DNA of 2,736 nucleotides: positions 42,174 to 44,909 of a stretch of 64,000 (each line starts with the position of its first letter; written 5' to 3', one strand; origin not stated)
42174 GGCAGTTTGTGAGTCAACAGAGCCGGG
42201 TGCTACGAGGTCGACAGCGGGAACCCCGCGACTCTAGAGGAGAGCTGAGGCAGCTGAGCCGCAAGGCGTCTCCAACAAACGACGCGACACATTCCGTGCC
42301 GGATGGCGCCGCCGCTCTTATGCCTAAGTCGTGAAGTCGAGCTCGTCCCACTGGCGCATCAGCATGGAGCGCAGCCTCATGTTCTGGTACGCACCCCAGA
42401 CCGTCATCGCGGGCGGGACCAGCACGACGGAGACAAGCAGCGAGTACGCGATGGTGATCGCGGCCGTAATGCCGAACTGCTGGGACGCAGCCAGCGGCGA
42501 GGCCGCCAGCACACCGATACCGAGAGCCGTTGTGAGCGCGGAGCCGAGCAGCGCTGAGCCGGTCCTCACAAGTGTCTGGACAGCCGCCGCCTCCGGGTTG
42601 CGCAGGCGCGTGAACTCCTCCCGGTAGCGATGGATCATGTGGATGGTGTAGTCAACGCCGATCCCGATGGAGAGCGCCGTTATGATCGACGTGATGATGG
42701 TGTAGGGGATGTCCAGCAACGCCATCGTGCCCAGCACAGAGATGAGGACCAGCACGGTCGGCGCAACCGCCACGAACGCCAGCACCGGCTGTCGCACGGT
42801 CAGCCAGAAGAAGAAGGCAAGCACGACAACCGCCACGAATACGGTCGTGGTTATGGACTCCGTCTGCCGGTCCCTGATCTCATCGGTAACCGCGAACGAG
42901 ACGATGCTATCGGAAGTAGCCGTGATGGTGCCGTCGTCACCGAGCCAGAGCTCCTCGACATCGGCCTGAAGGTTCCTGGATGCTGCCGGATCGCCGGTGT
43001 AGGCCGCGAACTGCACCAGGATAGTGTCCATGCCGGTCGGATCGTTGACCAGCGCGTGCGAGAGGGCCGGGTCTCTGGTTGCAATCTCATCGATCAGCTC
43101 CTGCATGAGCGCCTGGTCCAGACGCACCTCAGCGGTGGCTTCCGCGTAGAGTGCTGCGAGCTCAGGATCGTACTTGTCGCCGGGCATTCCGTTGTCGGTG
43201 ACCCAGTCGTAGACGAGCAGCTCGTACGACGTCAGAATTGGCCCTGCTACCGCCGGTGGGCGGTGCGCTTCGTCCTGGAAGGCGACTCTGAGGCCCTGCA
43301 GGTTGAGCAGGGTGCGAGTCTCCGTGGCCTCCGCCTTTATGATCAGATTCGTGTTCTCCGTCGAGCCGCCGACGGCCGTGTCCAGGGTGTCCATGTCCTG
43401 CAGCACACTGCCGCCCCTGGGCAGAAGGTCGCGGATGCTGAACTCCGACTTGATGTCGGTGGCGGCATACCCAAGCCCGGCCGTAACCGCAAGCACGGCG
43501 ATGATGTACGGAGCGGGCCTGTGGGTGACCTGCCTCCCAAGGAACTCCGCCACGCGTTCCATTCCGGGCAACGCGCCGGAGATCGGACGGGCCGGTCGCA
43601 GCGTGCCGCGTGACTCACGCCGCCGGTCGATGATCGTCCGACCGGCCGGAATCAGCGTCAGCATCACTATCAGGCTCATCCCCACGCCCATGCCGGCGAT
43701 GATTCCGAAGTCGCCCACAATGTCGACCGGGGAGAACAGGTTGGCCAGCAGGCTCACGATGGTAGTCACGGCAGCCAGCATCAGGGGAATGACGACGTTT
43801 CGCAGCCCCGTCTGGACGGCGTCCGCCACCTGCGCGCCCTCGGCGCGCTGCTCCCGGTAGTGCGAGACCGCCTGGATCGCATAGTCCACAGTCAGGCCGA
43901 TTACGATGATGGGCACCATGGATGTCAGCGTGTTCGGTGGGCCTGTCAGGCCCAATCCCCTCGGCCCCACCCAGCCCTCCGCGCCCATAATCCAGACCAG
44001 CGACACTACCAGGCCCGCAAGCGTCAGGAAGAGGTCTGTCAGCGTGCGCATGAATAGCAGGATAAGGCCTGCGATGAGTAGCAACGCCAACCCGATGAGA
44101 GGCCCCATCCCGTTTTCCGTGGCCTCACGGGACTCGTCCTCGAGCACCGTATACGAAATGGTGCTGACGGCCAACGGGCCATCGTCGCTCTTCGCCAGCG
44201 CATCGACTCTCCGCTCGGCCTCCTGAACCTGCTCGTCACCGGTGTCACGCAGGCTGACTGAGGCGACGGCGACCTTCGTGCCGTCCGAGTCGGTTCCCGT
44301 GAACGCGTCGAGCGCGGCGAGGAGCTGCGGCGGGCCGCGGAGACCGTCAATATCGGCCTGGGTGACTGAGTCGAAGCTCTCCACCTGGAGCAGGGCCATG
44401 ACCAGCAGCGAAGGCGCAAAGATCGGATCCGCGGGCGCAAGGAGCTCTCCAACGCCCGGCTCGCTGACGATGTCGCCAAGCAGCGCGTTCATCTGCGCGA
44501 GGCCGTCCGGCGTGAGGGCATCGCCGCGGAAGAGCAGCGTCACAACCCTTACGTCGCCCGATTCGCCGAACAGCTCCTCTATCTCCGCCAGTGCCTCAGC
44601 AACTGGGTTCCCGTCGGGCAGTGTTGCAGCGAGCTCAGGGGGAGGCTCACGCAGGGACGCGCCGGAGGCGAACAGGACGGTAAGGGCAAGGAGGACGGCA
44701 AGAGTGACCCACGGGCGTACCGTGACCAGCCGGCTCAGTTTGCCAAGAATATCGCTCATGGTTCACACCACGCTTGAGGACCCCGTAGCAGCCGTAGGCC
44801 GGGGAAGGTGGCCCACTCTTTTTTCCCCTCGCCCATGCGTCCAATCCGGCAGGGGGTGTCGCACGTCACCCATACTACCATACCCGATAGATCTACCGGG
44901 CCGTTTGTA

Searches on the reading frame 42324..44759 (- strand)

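Call 12: search_protein_families(library=pfam, proteins=[window:42324-44759:-])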
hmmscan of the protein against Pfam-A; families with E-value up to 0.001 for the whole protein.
window:42324-44759:- (811 aa): 4 families
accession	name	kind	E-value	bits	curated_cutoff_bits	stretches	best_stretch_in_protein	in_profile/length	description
PF03176.21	MMPL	-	3.3e-48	164.8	20.5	2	47-417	3-332/333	MMPL family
PF12349.14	Sterol-sensing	-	7.3e-13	49.1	22.3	2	657-780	5-128/153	Sterol-sensing domain of SREBP cleavage-activation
PF02460.24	Patched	-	3.5e-10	40.3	23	1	640-786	10-155/156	Patched SSD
PF00873.25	ACR_tran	-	0.00021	19.6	28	0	623-785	325-486/1021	AcrB/AcrD/AcrF family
